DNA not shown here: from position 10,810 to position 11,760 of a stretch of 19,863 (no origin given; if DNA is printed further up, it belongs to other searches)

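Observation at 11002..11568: Complete serine-hydrolase domain inserted inside LeuRS, immediately upstream of the CP1 editing domain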

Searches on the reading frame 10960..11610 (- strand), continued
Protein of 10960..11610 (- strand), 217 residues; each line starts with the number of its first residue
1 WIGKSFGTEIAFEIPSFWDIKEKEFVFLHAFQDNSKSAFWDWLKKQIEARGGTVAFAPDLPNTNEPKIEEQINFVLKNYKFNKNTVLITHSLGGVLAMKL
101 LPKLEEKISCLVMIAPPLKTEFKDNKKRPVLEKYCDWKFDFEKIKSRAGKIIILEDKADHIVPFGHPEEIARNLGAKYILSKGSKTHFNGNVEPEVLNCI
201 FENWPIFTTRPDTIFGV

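Call 74: search_protein_families(library=ncbifam, proteins=[P0136, P0161, P0166, P0173, P0141, P0171, P0146, P0163, P0164], max_evalue=1e-30)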
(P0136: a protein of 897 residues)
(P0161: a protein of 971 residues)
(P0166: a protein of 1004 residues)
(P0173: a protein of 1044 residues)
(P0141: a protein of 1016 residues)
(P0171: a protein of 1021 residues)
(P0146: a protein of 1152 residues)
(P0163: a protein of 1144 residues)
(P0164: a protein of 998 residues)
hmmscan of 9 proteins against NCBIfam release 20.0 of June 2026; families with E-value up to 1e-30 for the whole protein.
P0136 (897 aa): 7 families
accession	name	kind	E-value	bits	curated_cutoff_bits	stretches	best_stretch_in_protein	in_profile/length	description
TIGR00396.1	leuS_bact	equivalog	3.3e-178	594.5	548.4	2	451-897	364-843/843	leucine--tRNA ligase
NF008957.0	PRK12300.1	subfamily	2.3e-47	161.6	677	1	588-838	544-804/946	leucine--tRNA ligase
TIGR00392.1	ileS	equivalog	4e-42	144.4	621.4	0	498-733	460-668/861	isoleucine--tRNA ligase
TIGR00422.1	valS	equivalog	3.7e-41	141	612.1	0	497-773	397-638/863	valine--tRNA ligase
NF004349.1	PRK05729.1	equivalog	2.3e-35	122.1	704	0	497-832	390-703/860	valine--tRNA ligase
TIGR00395.1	leuS_arch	equivalog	9.7e-34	116.5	648.5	0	587-833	541-796/938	leucine--tRNA ligase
NF009687.0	PRK13208.1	equivalog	1.8e-32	112.4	738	0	500-740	397-597/801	valine--tRNA ligase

P0161 (971 aa): 7 families
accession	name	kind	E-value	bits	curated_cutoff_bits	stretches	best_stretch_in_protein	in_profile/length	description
TIGR00396.1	leuS_bact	equivalog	2.9e-190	634.4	548.4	2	629-970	476-842/843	leucine--tRNA ligase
NF008957.0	PRK12300.1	subfamily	6.9e-44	150.1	677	0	667-912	572-803/946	leucine--tRNA ligase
TIGR00422.1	valS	equivalog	8e-42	143.2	612.1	0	707-908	506-721/863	valine--tRNA ligase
TIGR00392.1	ileS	equivalog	4.9e-40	137.5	621.4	0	632-940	527-844/861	isoleucine--tRNA ligase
TIGR00395.1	leuS_arch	equivalog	9e-36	123.2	648.5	0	667-915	566-803/938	leucine--tRNA ligase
NF004349.1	PRK05729.1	equivalog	7.4e-35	120.4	704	0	694-911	482-707/860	valine--tRNA ligase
NF009687.0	PRK13208.1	equivalog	3.3e-31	108.2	738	0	707-919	514-739/801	valine--tRNA ligase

P0166 (1004 aa): 6 families
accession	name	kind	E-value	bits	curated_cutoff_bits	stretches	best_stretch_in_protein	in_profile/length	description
TIGR00396.1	leuS_bact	equivalog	7.7e-186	619.8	548.4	1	394-1004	239-842/843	leucine--tRNA ligase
TIGR00422.1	valS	equivalog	1.9e-48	165.1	612.1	1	593-955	397-736/863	valine--tRNA ligase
NF004349.1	PRK05729.1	equivalog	1e-43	149.7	704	0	593-977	390-741/860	valine--tRNA ligase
NF008957.0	PRK12300.1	subfamily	1e-42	146.1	677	0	687-948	561-805/946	leucine--tRNA ligase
TIGR00392.1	ileS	equivalog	5.9e-40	137.2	621.4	1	593-941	459-811/861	isoleucine--tRNA ligase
NF009687.0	PRK13208.1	equivalog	1.4e-35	122.7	738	0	596-970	397-760/801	valine--tRNA ligase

P0173 (1044 aa): 6 families
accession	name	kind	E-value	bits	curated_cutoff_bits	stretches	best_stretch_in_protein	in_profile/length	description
TIGR00396.1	leuS_bact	equivalog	6.9e-179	596.8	548.4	2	663-1043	435-842/843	leucine--tRNA ligase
TIGR00422.1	valS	equivalog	1e-44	152.8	612.1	0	706-978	442-718/863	valine--tRNA ligase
NF004349.1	PRK05729.1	equivalog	2.4e-43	148.5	704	0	702-977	427-701/860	valine--tRNA ligase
NF008957.0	PRK12300.1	subfamily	4.6e-35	120.8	677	0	790-951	616-780/946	leucine--tRNA ligase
NF009687.0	PRK13208.1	equivalog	1.3e-34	119.5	738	0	698-908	441-646/801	valine--tRNA ligase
TIGR00392.1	ileS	equivalog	2.3e-33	115.4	621.4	0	700-913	522-736/861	isoleucine--tRNA ligase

P0141 (1016 aa): 11 families
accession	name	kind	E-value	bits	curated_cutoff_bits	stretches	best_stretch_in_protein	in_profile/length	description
TIGR00396.1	leuS_bact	equivalog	1.3e-291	969.7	548.4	3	4-450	1-440/843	leucine--tRNA ligase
TIGR00422.1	valS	equivalog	3.2e-80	270.3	612.1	1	2-172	3-188/863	valine--tRNA ligase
NF009687.0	PRK13208.1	equivalog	4.6e-75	253.3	738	1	2-171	8-189/801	valine--tRNA ligase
NF008957.0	PRK12300.1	subfamily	8.9e-67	225.8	677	0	3-86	3-85/946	leucine--tRNA ligase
NF004349.1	PRK05729.1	equivalog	5.2e-66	223.5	704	0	2-172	2-186/860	valine--tRNA ligase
TIGR00395.1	leuS_arch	equivalog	3e-57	194.3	648.5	0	8-90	2-82/938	leucine--tRNA ligase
TIGR00392.1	ileS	equivalog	1.9e-52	178.5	621.4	0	2-376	4-364/861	isoleucine--tRNA ligase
NF011492.0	PRK14900.1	equivalog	6.4e-38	130.2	1783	0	110-171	136-197/1044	valine--tRNA ligase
NF000540.1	alt_ValS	exception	1.3e-36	125.9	900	0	3-89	3-89/827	valine--tRNA ligase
TIGR00398.1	metG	equivalog_domain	5.8e-35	121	336.35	0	38-185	5-148/530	methionine--tRNA ligase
NF001100.0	PRK00133.1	equivalog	3.3e-31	108.5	587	0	38-167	11-137/676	methionine--tRNA ligase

P0171 (1021 aa): 11 families
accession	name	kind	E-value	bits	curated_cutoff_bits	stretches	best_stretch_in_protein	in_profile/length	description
TIGR00396.1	leuS_bact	equivalog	3.2e-284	945.2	548.4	3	4-441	1-435/843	leucine--tRNA ligase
NF008957.0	PRK12300.1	subfamily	2.7e-86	290.4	677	1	742-968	579-808/946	leucine--tRNA ligase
TIGR00422.1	valS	equivalog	1.5e-83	281.3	612.1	1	2-171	3-187/863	valine--tRNA ligase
NF009687.0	PRK13208.1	equivalog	9.4e-77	258.9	738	1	2-172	8-190/801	valine--tRNA ligase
NF004349.1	PRK05729.1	equivalog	2.4e-69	234.5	704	0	2-263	2-227/860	valine--tRNA ligase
TIGR00395.1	leuS_arch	equivalog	7.1e-69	232.8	648.5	0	742-964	573-802/938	leucine--tRNA ligase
TIGR00392.1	ileS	equivalog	5.2e-65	220.1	621.4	0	3-172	5-192/861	isoleucine--tRNA ligase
NF000540.1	alt_ValS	exception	1.1e-42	146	900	0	8-88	8-88/827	valine--tRNA ligase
NF011492.0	PRK14900.1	equivalog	5.9e-41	140.3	1783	0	3-87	12-96/1044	valine--tRNA ligase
TIGR00398.1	metG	equivalog_domain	2.3e-36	125.6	336.35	0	41-187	8-150/530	methionine--tRNA ligase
NF008900.0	PRK12267.1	equivalog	1.7e-31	109.5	598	0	41-204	13-174/648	methionine--tRNA ligase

P0146 (1152 aa): 10 families
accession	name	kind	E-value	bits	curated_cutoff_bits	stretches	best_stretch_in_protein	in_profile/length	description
TIGR00396.1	leuS_bact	equivalog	6.7e-277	921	548.4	2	11-397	5-366/843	leucine--tRNA ligase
TIGR00422.1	valS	equivalog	3.2e-77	260.3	612.1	0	5-176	3-188/863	valine--tRNA ligase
NF009687.0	PRK13208.1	equivalog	3.3e-76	257.1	738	1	9-176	12-190/801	valine--tRNA ligase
NF008957.0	PRK12300.1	subfamily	1.9e-74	251.2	677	0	873-1113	574-822/946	leucine--tRNA ligase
TIGR00392.1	ileS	equivalog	9e-72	242.5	621.4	0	10-177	9-193/861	isoleucine--tRNA ligase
NF004349.1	PRK05729.1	equivalog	4.9e-65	220.2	704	0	5-177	2-187/860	valine--tRNA ligase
TIGR00395.1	leuS_arch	equivalog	1.2e-62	212.2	648.5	0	872-1126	567-833/938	leucine--tRNA ligase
NF000540.1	alt_ValS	exception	1.4e-44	152.3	900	0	13-92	10-88/827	valine--tRNA ligase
TIGR00398.1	metG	equivalog_domain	7.7e-35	120.6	336.35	0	39-186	2-145/530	methionine--tRNA ligase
NF011492.0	PRK14900.1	equivalog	7.8e-34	116.7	1783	0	8-175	14-197/1044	valine--tRNA ligase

P0163 (1144 aa): 8 families
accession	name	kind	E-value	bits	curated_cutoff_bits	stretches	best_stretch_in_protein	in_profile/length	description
TIGR00396.1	leuS_bact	equivalog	7.4e-279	927.5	548.4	3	2-279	1-277/843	leucine--tRNA ligase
TIGR00422.1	valS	equivalog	3.3e-71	240.5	612.1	1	2-168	5-186/863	valine--tRNA ligase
NF009687.0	PRK13208.1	equivalog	7e-70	236.2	738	1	2-168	10-188/801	valine--tRNA ligase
NF008957.0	PRK12300.1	subfamily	1.2e-68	232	677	0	4-84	6-85/946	leucine--tRNA ligase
NF004349.1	PRK05729.1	equivalog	4.2e-57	194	704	0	2-269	4-234/860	valine--tRNA ligase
TIGR00392.1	ileS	equivalog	7.3e-51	173.3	621.4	0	823-955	521-641/861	isoleucine--tRNA ligase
TIGR00395.1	leuS_arch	equivalog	3.1e-48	164.5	648.5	0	6-88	2-82/938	leucine--tRNA ligase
NF000540.1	alt_ValS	exception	1.3e-35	122.6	900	0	6-86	8-88/827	valine--tRNA ligase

P0164 (998 aa): 9 families
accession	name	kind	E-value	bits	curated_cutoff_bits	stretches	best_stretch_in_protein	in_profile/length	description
TIGR00396.1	leuS_bact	equivalog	5.8e-219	729.3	548.4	3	5-241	1-236/843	leucine--tRNA ligase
NF009687.0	PRK13208.1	equivalog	1.2e-65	222.2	738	1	2-174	7-190/801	valine--tRNA ligase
TIGR00422.1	valS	equivalog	1.2e-64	218.8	612.1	1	1-174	1-188/863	valine--tRNA ligase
TIGR00392.1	ileS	equivalog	3e-59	201.1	621.4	0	2-174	3-192/861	isoleucine--tRNA ligase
NF004349.1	PRK05729.1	equivalog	1.7e-55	188.7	704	0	3-175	2-187/860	valine--tRNA ligase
NF008957.0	PRK12300.1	subfamily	7.6e-54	183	677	0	4-88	3-85/946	leucine--tRNA ligase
TIGR00395.1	leuS_arch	equivalog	3.2e-36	124.7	648.5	0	9-88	2-78/938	leucine--tRNA ligase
NF000540.1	alt_ValS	exception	6e-33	113.8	900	0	4-91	3-89/827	valine--tRNA ligase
NF011492.0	PRK14900.1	equivalog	1e-32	113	1783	0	112-173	136-197/1044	valine--tRNA ligase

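Call 76: search_protein_families(library=pfam, proteins=[P0255, P0166, P0164, P0187, P0146, P0141], max_evalue=0.0001)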
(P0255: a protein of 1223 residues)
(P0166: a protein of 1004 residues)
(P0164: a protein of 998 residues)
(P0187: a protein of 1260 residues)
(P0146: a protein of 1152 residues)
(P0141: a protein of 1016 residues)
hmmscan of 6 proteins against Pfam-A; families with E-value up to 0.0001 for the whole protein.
P0255 (1223 aa): 8 families
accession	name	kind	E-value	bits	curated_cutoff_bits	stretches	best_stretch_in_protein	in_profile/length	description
PF13603.12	tRNA-synt_1_2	-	5.9e-58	195.8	25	1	462-593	19-146/185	Leucyl-tRNA synthetase, editing domain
PF00133.28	tRNA-synt_1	-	5.5e-54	184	22.7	2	13-224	1-225/414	tRNA synthetases class I (I, L, M and V)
PF09334.17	tRNA-synt_1g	-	4.4e-31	108.5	20.1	1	41-184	7-146/391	tRNA synthetases class I (M)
PF08264.19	Anticodon_1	-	1e-19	71.3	25.1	1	1073-1183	4-141/148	Anticodon-binding domain of tRNA ligase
PF06821.19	Ser_hydrolase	-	1.7e-19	70.8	22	1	595-770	1-155/172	Serine hydrolase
PF01406.26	tRNA-synt_1e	-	7.1e-07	29.3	27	0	995-1028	246-279/301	tRNA synthetases class I (C) catalytic domain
PF01725.21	Ham1p_like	-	3.4e-06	27.5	22.5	1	255-326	1-72/186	Ham1 family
PF00561.26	Abhydrolase_1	-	7.7e-06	26.2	25.8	0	595-630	3-36/245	alpha/beta hydrolase fold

P0166 (1004 aa): 8 families
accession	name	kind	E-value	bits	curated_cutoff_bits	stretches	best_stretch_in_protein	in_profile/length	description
PF13603.12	tRNA-synt_1_2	-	7e-51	172.8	25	1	394-581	22-185/185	Leucyl-tRNA synthetase, editing domain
PF08264.19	Anticodon_1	-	4.7e-23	82.1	25.1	1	843-967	7-143/148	Anticodon-binding domain of tRNA ligase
PF00133.28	tRNA-synt_1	-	1.1e-21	77.6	22.7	1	593-788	227-402/414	tRNA synthetases class I (I, L, M and V)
PF06821.19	Ser_hydrolase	-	1.5e-07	31.9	22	1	18-171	2-149/172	Serine hydrolase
PF12697.13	Abhydrolase_6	-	2.7e-06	28.7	26.3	1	17-212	1-188/217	Alpha/beta hydrolase family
PF00561.26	Abhydrolase_1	-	2.7e-06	27.7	25.8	1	17-113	3-103/245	alpha/beta hydrolase fold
PF12695.13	Abhydrolase_5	-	1.3e-05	25.5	27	0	37-109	20-91/164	Alpha/beta hydrolase family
PF12146.15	Hydrolase_4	-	3.1e-05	23.8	27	1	74-127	76-129/239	Serine aminopeptidase, S33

P0164 (998 aa): 7 families
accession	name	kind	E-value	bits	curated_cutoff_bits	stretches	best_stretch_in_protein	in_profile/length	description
PF13603.12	tRNA-synt_1_2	-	7.7e-55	185.7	25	1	398-529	21-148/185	Leucyl-tRNA synthetase, editing domain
PF00133.28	tRNA-synt_1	-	5.6e-48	164.1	22.7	2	13-227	1-226/414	tRNA synthetases class I (I, L, M and V)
PF09334.17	tRNA-synt_1g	-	1.7e-29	103.3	20.1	1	41-193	6-166/391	tRNA synthetases class I (M)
PF01797.21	Y1_Tnp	-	5.4e-14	52.8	23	1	269-374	10-121/121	Transposase IS200 like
PF00561.26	Abhydrolase_1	-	7.9e-07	29.4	25.8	1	644-788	4-148/245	alpha/beta hydrolase fold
PF06821.19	Ser_hydrolase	-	1.1e-06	29.1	22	1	665-816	14-157/172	Serine hydrolase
PF12697.13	Abhydrolase_6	-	6.1e-06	27.5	26.3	1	644-759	2-111/217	Alpha/beta hydrolase family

P0187 (1260 aa): 4 families
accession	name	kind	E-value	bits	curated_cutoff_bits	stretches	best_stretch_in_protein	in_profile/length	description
PF00133.28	tRNA-synt_1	-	2.1e-84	284.2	22.7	2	16-675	2-346/414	tRNA synthetases class I (I, L, M and V)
PF08264.19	Anticodon_1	-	8.2e-18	65.1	25.1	1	1006-1144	3-146/148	Anticodon-binding domain of tRNA ligase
PF09334.17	tRNA-synt_1g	-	3.3e-09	36.4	20.1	0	887-929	313-355/391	tRNA synthetases class I (M)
PF10458.14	Val_tRNA-synt_C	-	9.6e-07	29.4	25.9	1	1196-1256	3-63/66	Valyl tRNA synthetase tRNA binding arm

P0146 (1152 aa): 8 families
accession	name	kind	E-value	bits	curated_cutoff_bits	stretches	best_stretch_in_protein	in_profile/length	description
PF13603.12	tRNA-synt_1_2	-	3.6e-54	183.5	25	1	224-399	1-151/185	Leucyl-tRNA synthetase, editing domain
PF00133.28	tRNA-synt_1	-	3.5e-51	174.7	22.7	3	15-228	1-226/414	tRNA synthetases class I (I, L, M and V)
PF09334.17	tRNA-synt_1g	-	2.9e-31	109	20.1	1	40-184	3-143/391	tRNA synthetases class I (M)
PF08264.19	Anticodon_1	-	2.7e-20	73.2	25.1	1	1002-1114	4-143/148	Anticodon-binding domain of tRNA ligase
PF00293.34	NUDIX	-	1.1e-17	64.7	21.1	1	401-525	2-128/134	NUDIX domain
PF06821.19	Ser_hydrolase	-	5.3e-09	36.7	22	1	617-770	2-148/172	Serine hydrolase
PF00561.26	Abhydrolase_1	-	6.6e-07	29.7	25.8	1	617-708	4-103/245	alpha/beta hydrolase fold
PF01406.26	tRNA-synt_1e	-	8.5e-05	22.5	27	0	915-957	238-279/301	tRNA synthetases class I (C) catalytic domain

P0141 (1016 aa): 6 families
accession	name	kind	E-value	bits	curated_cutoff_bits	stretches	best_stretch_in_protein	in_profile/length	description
PF13603.12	tRNA-synt_1_2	-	9.7e-59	198.4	25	1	221-406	1-183/185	Leucyl-tRNA synthetase, editing domain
PF00133.28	tRNA-synt_1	-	4.4e-45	154.6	22.7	2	12-225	1-226/414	tRNA synthetases class I (I, L, M and V)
PF09334.17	tRNA-synt_1g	-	9.1e-34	117.3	20.1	1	36-182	3-145/391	tRNA synthetases class I (M)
PF08264.19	Anticodon_1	-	6.6e-22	78.4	25.1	1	863-979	7-144/148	Anticodon-binding domain of tRNA ligase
PF06821.19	Ser_hydrolase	-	1e-11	45.5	22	1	454-618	1-158/172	Serine hydrolase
PF01406.26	tRNA-synt_1e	-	1e-05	25.5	27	0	769-805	243-279/301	tRNA synthetases class I (C) catalytic domain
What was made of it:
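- The same hairpin hosts a Ham1-like domain and even an IS200-like Y1_Tnp domain (call 76).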
